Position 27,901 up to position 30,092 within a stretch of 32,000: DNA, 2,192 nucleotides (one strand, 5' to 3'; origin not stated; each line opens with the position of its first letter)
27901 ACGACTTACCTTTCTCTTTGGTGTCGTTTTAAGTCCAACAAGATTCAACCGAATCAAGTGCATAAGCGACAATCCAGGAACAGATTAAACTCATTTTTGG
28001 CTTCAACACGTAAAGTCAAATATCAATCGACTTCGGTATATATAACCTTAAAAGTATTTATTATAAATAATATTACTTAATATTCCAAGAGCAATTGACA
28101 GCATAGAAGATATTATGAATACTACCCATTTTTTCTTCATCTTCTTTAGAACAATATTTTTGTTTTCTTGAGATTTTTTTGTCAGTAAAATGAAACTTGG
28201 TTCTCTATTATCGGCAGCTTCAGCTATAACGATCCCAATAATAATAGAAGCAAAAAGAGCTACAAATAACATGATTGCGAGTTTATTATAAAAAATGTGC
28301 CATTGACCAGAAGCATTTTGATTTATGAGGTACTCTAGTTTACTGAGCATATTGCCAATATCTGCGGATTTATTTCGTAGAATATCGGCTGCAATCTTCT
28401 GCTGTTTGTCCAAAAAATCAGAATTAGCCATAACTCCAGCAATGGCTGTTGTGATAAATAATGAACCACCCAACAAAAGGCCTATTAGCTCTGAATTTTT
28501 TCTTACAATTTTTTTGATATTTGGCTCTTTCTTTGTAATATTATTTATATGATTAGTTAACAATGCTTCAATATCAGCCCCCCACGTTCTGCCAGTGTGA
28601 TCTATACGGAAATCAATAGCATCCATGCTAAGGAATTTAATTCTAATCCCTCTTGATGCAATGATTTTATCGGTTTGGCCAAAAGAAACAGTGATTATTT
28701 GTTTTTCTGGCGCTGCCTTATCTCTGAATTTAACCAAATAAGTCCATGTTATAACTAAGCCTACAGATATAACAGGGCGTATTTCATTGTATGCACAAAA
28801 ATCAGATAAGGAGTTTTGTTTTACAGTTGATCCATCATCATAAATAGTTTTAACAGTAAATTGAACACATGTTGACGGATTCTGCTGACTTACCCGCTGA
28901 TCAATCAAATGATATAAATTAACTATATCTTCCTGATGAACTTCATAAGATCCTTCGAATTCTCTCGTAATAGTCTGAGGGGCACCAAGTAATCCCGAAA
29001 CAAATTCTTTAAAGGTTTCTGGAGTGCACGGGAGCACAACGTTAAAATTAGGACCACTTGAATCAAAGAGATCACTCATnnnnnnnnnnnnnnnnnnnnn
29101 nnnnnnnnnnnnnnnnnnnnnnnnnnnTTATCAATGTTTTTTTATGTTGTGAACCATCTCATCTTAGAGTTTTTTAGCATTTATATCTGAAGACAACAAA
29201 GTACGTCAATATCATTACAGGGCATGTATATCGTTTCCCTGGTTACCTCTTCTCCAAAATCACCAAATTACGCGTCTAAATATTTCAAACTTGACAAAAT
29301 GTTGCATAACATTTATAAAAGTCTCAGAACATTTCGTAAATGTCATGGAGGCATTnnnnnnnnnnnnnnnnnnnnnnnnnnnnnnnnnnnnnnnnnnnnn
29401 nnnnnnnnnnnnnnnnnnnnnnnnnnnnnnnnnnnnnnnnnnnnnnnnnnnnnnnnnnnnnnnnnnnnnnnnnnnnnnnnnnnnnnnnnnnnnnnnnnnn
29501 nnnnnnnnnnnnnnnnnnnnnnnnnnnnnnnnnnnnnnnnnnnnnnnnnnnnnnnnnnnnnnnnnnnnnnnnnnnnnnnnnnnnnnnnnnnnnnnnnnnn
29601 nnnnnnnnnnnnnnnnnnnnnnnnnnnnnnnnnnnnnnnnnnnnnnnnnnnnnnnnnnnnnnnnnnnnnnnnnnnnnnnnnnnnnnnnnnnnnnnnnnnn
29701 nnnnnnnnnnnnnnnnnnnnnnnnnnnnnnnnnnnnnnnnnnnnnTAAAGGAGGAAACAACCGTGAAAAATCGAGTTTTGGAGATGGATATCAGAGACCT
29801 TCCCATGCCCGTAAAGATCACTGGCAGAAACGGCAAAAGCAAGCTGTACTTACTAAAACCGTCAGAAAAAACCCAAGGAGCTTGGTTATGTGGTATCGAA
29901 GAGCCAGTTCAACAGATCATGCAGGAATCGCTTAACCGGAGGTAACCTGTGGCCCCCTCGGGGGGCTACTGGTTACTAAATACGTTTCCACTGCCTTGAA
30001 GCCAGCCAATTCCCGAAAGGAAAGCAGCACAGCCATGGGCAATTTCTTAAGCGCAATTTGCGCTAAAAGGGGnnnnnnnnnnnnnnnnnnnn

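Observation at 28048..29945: AT-rich orphan module on the integrative element: sensor-like membrane protein divergent from an operator-flanked RHH regulator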

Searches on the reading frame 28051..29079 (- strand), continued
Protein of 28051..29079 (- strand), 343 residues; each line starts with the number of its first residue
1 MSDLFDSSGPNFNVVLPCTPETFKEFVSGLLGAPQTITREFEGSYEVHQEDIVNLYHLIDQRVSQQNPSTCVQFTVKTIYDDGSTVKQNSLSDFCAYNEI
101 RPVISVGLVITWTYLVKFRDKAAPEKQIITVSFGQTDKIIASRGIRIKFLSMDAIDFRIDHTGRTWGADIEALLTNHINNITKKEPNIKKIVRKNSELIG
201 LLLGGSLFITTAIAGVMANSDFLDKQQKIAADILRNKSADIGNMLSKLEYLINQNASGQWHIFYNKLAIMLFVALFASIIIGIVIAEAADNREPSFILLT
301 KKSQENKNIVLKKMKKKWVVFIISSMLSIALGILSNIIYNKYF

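Call 92: search_protein_families(library=pfam, proteins=[L124:499-1539:-, L124:1606-1902:-, L124:2459-2962:+, L124:3496-5850:+, L124:7676-8695:-, L124:8700-10496:-, L126:5360-6223:+, L126:10850-12709:+, L126:12965-14590:+, L126:2514-3350:+], max_evalue=0.001)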
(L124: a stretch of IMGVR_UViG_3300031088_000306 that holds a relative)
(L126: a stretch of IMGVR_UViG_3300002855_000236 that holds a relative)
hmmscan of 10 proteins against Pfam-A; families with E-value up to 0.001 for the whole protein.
L124:499-1539:- (347 aa): 3 families
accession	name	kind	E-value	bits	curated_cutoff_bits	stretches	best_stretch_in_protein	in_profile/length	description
PF24624.1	Int_N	-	1.2e-25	90.5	27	1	68-167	1-100/100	Phage integrase, N-terminal domain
PF00589.27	Phage_integrase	-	1.7e-20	73.9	27.1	1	175-319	2-169/172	Phage integrase family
PF02899.23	Phage_int_SAM_1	-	0.00048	20.8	22.3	0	91-149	20-80/83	Phage integrase, N-terminal SAM-like domain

L124:1606-1902:- (99 aa): 2 families
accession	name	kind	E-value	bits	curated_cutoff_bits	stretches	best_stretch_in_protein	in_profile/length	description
PF01381.28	HTH_3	-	5.8e-07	29.9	23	1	9-54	1-46/55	Helix-turn-helix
PF12844.13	HTH_19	-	3e-05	24.3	30.2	1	7-54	2-49/64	Helix-turn-helix domain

L124:2459-2962:+ (168 aa): 0 families

L124:3496-5850:+ (785 aa): 2 families
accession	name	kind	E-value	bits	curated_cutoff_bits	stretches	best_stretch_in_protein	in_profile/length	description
PF05840.19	Phage_GPA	-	3.5e-110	368.5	31.4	1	151-479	2-321/321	Bacteriophage replication gene A protein (GPA)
PF23343.2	REP_ORF2-G2P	-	9.5e-07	29.5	27.8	1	381-475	17-98/99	Replication-associated protein ORF2/G2P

L124:7676-8695:- (340 aa): 1 family
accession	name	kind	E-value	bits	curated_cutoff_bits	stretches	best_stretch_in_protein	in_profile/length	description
PF04860.17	Phage_portal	-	2.5e-14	53.7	39.1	1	88-320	45-269/321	Phage portal protein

L124:8700-10496:- (599 aa): 4 families
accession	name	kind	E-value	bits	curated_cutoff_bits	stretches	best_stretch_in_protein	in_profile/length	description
PF03237.21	Terminase_6N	-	1.6e-59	201.6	22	1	174-396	2-215/215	Terminase large subunit, T4likevirus-type, N-terminal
PF17289.8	Terminase_6C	-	8.9e-47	159.4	22.6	1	423-581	1-154/155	Terminase RNaseH-like domain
PF06056.18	Terminase_5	-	3.9e-24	84.8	20.3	1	22-79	1-58/58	Putative ATPase subunit of terminase (gpP-like)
PF13384.12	HTH_23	-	0.00028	21.1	24.6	1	29-57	12-40/50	Homeodomain-like domain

L126:5360-6223:+ (288 aa): 3 families
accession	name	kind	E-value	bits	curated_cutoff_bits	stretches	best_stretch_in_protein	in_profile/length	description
PF01068.26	DNA_ligase_A_M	-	3.5e-31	108.9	26.2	1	20-196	18-203/204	ATP dependent DNA ligase domain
PF09414.15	RNA_ligase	-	2.4e-06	28.2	27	1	25-197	4-171/171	RNA ligase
PF04679.21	DNA_ligase_A_C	-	0.00027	21.7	27.5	1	249-283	56-88/94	ATP dependent DNA ligase C terminal region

L126:10850-12709:+ (620 aa): 2 families
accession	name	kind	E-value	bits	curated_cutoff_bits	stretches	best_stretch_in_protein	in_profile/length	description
PF20454.4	GpA_nuclease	-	2.1e-94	316.5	22.5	1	297-579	2-289/294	Terminase large subunit gpA, endonuclease domain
PF05876.18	GpA_ATPase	-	1.5e-85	287.2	25.6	1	42-287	1-247/247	Phage terminase large subunit gpA, ATPase domain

L126:12965-14590:+ (542 aa): 1 family
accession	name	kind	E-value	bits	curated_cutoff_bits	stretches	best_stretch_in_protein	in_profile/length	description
PF05136.18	Phage_portal_2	-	4.5e-103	345.6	32.9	1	45-416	2-354/354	Phage portal protein, lambda family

L126:2514-3350:+ (279 aa): 0 families

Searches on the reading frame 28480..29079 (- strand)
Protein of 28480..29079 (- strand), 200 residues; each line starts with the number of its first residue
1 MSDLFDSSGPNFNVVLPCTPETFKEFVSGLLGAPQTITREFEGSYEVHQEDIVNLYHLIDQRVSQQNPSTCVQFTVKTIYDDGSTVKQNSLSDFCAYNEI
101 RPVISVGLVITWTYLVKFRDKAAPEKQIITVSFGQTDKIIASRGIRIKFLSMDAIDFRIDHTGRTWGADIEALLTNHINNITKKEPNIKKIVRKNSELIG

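Call 60: predict_structure(alignment_id=A4)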
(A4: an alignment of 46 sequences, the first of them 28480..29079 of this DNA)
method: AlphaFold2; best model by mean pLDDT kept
length: 200 residues; sequences in the alignment: 46
mean_pLDDT: 86.1   pTM: 0.78
mean pLDDT of the five models: 86.1, 83.7, 83.7, 82.0, 81.8
residues with pLDDT >= 90: 121; 70-90: 47; 50-70: 20; < 50: 12
segments of 3 or more residues with pLDDT < 50: 1-3, 140-142, 144-149
pLDDT, mean of each block of 10 residues (from residue 1): 54 76 86 92 91 97 96 96 94 96 93 96 95 71 46 87 95 97 84 80
secondary structure, 60 per line:
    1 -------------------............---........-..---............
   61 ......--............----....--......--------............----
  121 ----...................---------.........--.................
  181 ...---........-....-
elements in order: H20-31 E35-42 H49-66 E69-80 E85-88 H91-96 E105-116 E125-135 H136-143 E153-161 H164-181 H187-194 H196-199

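Call 63: fold_search(model_id=the predicted structure, library=pdb)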
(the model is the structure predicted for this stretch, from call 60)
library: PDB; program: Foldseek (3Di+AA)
matches with E <= 10: 735; with E <= 0.001: 0
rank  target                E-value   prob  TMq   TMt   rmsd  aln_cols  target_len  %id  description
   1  5a65_B                1.5e-03  0.87  0.24  0.24  13.4       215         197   10  Crystal structure of mouse thiamine triphosphatase in complex with thiamine diphosphate, orthophosphate and magnesium  (released 2015-08-05)
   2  5a65_A                3.2e-03  0.75  0.24  0.23  13.2       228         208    8  Crystal structure of mouse thiamine triphosphatase in complex with thiamine diphosphate, orthophosphate and magnesium  (released 2015-08-05)
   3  2jmu_MODEL_1_A        7.1e-03  0.72  0.25  0.23  13.8       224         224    9  NMR structure of the mouse thiamine triphosphatase (released 2006-12-19)
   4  7emf_R                1.1e-02  0.44  0.20  0.20  13.8       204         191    8  Human Mediator (deletion of MED1-IDR) in a Tail-extended conformation (released 2021-05-05)
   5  2gfg_C                1.2e-02  0.38  0.20  0.20  12.4       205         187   10  Crystal structure of a putative adenylate cyclase (bh2851) from bacillus halodurans at 2.12 A resolution (released 2006-05-02)
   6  7emf_T                2.1e-02  0.51  0.25  0.26  11.9       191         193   10  Human Mediator (deletion of MED1-IDR) in a Tail-extended conformation (released 2021-05-05)
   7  1yem_A                2.8e-02  0.35  0.20  0.23  12.3       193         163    5  Conserved hypothetical protein Pfu-838710-001 from Pyrococcus furiosus (released 2005-01-11)
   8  2fjt_B                2.9e-02  0.28  0.19  0.21  13.5       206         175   10  Adenylyl cyclase class iv from Yersinia pestis (released 2006-11-14)
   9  7lbm_k                3.3e-02  0.13  0.16  0.17  13.8       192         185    9  Structure of the human Mediator-bound transcription pre-initiation complex (released 2021-03-24)
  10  6hrr_A                3.5e-02  0.60  0.28  0.31  10.2       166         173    8  Structure of the TRPML2 ELD at pH 6.5 (released 2019-06-19)
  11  9r2r_A                3.7e-02  0.54  0.21  0.27  12.0       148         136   11  De novo designed M7 protein fold (released 2025-05-14)
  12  7nvr_f                3.7e-02  0.35  0.20  0.21  12.3       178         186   10  Human Mediator with RNA Polymerase II Pre-initiation complex (released 2021-05-05)
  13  8t14_A                3.9e-02  0.30  0.17  0.10  11.2       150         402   13  ADP-bound Bcs1 (C7 symmetrized) (released 2024-06-05)
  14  6hrr_B                4.1e-02  0.85  0.31  0.35   6.5       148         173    9  Structure of the TRPML2 ELD at pH 6.5 (released 2019-06-19)
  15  6aye_A                4.6e-02  0.38  0.24  0.13  12.2       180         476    9  Human apo-TRPML3 channel at pH 7.4 (released 2017-11-08)
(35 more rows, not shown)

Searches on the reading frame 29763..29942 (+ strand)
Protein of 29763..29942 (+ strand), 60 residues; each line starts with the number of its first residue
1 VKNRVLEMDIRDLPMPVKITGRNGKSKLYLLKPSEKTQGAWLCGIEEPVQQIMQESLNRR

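Call 8: search_protein_families(library=pfam, proteins=[window:29763-29942:+], max_evalue=1)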
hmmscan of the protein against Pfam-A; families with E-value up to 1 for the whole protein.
window:29763-29942:+ (60 aa): 0 families

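Call 9: search_protein_families(library=padloc, proteins=[window:29763-29942:+], max_evalue=1)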
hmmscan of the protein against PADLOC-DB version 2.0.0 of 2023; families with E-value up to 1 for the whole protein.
window:29763-29942:+ (60 aa): 0 families

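Call 10: search_protein_families(library=ncbifam, proteins=[window:29763-29942:+], max_evalue=1)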
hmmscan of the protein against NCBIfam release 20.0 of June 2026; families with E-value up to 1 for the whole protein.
window:29763-29942:+ (60 aa): 0 families

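Call 11: search_protein_families(library=phrogs, proteins=[window:29763-29942:+], max_evalue=1)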
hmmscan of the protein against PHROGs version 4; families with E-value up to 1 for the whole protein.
window:29763-29942:+ (60 aa): 0 families
